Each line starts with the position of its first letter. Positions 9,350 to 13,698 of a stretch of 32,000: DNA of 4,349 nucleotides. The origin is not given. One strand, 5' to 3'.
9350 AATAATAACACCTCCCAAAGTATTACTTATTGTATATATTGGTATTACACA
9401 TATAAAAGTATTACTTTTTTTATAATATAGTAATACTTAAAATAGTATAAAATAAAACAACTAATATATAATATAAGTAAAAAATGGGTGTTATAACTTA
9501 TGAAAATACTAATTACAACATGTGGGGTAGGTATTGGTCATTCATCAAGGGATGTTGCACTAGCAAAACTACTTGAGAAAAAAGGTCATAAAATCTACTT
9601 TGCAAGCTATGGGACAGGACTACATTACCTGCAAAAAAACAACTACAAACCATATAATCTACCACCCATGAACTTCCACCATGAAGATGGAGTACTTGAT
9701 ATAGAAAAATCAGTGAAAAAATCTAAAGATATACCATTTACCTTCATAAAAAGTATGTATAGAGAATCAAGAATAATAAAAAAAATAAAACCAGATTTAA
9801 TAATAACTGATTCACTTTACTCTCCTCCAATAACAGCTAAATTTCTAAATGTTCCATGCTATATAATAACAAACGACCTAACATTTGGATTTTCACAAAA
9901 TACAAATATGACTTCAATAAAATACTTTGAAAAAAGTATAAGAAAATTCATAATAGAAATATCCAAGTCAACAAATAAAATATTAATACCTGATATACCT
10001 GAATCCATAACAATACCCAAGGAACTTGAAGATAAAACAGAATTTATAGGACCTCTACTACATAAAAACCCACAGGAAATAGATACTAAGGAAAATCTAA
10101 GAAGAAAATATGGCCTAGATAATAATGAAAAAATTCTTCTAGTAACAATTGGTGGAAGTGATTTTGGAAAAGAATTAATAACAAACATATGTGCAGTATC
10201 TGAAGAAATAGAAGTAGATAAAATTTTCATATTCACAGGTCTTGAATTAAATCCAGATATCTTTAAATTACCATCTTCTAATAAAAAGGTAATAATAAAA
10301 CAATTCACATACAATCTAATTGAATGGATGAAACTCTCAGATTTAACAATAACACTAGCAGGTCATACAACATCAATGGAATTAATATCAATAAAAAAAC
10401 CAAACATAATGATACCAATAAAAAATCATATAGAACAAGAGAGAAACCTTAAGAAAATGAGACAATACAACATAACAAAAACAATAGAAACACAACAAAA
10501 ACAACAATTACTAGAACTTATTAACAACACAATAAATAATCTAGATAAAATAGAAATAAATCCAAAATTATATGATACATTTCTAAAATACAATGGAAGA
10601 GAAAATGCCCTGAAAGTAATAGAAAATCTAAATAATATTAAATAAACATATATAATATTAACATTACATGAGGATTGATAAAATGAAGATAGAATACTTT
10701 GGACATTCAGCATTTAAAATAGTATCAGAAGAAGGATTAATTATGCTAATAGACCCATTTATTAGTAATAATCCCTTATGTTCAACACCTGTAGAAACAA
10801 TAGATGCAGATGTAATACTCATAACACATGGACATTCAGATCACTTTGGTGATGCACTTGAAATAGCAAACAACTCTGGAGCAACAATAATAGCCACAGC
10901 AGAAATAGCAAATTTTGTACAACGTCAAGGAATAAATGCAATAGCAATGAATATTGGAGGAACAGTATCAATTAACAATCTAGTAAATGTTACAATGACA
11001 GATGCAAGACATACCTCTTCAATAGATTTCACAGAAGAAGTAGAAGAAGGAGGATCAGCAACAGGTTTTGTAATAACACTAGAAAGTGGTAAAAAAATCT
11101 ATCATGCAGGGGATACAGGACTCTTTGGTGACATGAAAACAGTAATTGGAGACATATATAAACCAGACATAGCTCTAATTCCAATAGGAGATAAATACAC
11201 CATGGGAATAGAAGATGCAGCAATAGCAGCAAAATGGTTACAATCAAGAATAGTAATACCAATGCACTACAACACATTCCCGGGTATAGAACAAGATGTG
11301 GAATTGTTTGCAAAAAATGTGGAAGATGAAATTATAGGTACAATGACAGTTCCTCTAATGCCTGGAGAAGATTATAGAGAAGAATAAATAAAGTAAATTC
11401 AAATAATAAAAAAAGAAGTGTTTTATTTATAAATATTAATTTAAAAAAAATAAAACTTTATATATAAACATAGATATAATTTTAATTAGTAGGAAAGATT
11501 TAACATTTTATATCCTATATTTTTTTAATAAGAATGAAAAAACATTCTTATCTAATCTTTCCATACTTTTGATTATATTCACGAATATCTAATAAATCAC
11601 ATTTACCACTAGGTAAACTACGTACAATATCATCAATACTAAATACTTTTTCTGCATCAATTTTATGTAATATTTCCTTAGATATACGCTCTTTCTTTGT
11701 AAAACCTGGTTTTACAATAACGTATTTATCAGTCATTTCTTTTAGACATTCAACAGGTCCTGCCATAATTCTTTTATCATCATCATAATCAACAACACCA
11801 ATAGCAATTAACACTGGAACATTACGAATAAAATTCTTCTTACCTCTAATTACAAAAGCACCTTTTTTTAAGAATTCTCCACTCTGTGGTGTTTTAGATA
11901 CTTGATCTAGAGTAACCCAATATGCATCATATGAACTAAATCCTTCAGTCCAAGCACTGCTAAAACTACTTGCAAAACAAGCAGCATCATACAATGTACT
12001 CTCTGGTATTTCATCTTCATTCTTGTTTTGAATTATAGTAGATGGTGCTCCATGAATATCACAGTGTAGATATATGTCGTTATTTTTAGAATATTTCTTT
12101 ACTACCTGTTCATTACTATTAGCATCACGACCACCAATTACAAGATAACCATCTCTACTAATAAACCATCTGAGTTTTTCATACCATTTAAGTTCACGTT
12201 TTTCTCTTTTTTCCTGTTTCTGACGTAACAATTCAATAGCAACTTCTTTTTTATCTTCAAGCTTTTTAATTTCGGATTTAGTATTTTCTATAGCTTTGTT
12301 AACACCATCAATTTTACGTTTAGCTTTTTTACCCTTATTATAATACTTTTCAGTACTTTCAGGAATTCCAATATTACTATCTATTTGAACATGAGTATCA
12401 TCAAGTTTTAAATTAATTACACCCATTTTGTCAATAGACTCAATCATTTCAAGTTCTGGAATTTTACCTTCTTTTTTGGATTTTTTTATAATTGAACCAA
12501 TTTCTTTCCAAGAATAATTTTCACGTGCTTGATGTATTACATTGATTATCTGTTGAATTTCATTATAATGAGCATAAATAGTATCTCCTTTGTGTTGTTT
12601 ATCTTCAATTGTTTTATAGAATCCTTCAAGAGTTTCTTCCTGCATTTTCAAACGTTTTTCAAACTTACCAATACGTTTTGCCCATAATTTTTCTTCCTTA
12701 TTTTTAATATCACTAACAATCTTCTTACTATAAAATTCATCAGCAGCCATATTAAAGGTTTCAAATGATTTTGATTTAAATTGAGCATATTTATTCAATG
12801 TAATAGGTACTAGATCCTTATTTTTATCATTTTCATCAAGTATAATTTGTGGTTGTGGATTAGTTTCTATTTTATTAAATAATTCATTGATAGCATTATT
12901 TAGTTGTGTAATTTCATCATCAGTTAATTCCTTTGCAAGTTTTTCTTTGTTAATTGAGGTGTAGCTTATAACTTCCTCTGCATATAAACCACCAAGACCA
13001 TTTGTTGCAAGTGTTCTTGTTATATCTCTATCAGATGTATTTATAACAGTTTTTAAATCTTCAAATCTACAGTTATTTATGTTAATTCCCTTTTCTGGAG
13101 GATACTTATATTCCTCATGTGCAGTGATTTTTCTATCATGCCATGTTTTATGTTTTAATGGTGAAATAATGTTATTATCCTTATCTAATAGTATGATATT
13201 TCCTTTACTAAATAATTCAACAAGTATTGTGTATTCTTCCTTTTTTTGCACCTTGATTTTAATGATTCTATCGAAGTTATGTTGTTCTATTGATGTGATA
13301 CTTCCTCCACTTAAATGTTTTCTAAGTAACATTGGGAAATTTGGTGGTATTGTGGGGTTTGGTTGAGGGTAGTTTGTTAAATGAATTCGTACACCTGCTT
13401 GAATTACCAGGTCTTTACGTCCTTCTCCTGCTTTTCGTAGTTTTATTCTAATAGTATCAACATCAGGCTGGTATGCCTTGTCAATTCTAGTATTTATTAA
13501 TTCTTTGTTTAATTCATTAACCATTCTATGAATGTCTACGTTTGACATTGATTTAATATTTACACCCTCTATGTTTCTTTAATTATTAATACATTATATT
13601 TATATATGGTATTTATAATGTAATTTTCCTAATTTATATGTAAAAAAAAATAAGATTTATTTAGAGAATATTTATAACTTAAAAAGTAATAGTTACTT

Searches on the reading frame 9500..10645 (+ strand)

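Call 52: search_protein_families(library=ncbifam, proteins=[window:9500-10645:+], max_evalue=1e-10)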
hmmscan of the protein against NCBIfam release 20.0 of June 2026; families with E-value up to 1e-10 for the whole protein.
window:9500-10645:+ (381 aa): 3 families
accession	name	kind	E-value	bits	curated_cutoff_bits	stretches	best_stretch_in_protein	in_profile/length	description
TIGR00661.1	MJ1255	subfamily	3.7e-31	108.6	195.9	1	2-341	1-308/321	MJ1255/VC2487 family glycosyltransferase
TIGR01133.1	murG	equivalog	1.3e-14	54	250.25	1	69-356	66-331/353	undecaprenyldiphospho-muramoylpentapeptide beta-N-acetylglucosaminyltransferase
TIGR03590.1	PseG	equivalog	3.8e-12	46.4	153.55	0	204-308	169-270/280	UDP-2,4-diacetamido-2,4,6-trideoxy-beta-L-altropyranose hydrolase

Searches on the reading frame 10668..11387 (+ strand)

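Call 66: search_protein_families(library=pfam, proteins=[window:10668-11387:+], max_evalue=0.001)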
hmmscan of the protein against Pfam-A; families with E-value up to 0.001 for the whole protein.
window:10668-11387:+ (239 aa): 3 families
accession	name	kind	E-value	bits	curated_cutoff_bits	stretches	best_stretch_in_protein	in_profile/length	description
PF12706.13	Lactamase_B_2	-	4.4e-27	95.4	27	1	27-201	4-200/200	Beta-lactamase superfamily domain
PF13483.12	Lactamase_B_3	-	9.2e-25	87.9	24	1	7-200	1-160/160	Beta-lactamase superfamily domain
PF00753.33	Lactamase_B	-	9.5e-13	49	22.7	1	18-166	11-162/196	Metallo-beta-lactamase superfamily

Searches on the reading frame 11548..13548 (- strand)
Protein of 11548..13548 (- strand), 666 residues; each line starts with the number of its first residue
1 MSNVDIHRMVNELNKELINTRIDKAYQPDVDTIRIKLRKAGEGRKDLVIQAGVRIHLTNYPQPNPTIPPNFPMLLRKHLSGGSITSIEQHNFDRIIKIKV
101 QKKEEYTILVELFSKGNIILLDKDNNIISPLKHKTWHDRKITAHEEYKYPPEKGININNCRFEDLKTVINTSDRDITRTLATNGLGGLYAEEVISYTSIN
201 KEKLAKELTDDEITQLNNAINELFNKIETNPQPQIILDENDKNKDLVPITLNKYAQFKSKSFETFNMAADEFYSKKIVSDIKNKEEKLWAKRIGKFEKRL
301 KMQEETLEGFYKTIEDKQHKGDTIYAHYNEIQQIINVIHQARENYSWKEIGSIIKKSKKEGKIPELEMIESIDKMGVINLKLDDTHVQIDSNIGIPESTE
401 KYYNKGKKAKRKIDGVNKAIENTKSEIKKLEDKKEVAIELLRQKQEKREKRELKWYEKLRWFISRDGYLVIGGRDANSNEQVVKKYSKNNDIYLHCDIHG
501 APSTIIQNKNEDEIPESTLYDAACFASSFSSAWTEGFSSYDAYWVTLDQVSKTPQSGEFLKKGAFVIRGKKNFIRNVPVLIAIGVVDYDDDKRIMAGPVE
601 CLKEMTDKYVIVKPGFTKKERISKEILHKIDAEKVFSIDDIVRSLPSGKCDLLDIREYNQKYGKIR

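Call 52: search_protein_families(library=ncbifam, proteins=[window:11548-13548:-], max_evalue=1e-10)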
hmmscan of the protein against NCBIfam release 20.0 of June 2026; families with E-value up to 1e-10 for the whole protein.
window:11548-13548:- (666 aa): 2 families
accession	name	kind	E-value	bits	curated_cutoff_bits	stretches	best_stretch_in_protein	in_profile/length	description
NF041120.1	RqcH_arch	equivalog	4.5e-229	762.5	400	1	2-652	1-644/645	ribosome rescue protein RqcH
NF038240.1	fibro_bind_EfbA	exception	9.9e-30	103.7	1025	1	4-318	6-321/567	fibronectin-binding protein EfbA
